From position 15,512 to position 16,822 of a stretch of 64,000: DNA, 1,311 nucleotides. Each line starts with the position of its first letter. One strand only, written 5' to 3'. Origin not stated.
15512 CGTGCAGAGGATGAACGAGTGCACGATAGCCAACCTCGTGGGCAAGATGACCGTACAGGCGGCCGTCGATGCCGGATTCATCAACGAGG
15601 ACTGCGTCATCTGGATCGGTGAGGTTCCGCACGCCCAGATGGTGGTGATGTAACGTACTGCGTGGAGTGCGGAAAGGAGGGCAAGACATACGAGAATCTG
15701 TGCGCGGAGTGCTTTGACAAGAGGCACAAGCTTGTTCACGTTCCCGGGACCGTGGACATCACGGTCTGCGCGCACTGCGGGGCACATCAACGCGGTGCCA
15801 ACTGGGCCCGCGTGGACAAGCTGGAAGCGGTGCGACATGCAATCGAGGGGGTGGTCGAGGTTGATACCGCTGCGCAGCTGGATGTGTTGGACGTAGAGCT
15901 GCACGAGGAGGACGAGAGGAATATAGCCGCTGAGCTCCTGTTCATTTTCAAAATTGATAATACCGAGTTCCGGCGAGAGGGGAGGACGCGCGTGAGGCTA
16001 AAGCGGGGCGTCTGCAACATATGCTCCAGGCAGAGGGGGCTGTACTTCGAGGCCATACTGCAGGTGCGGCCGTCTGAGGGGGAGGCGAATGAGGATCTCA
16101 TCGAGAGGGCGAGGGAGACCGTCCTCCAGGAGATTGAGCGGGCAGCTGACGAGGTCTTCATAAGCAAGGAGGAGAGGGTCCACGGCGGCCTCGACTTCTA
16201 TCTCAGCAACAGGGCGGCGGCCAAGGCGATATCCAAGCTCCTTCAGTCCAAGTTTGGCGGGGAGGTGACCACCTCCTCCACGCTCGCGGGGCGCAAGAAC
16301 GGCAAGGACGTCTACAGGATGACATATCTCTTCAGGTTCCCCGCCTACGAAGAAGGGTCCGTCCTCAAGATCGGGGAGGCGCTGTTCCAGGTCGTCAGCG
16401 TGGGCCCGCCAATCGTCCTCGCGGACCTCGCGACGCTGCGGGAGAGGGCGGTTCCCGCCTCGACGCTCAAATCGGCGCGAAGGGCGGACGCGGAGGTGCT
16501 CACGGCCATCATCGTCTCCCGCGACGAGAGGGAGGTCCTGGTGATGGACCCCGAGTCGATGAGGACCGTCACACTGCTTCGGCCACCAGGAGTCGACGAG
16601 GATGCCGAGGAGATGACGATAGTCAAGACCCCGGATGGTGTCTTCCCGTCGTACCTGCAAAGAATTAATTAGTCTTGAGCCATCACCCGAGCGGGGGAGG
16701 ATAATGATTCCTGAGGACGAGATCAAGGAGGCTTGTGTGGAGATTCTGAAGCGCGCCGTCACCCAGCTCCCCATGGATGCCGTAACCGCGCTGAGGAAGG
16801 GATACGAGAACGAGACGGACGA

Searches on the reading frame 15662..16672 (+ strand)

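Call 48: search_protein_families(library=pfam, proteins=[window:15662-16672:+], max_evalue=0.00001)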
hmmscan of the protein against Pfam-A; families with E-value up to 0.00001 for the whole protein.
window:15662-16672:+ (336 aa): 1 family
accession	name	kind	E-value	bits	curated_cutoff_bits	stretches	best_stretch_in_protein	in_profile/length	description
PF04981.18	NMD3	-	6.4e-44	150.7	24.9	1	2-225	3-242/243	NMD3 family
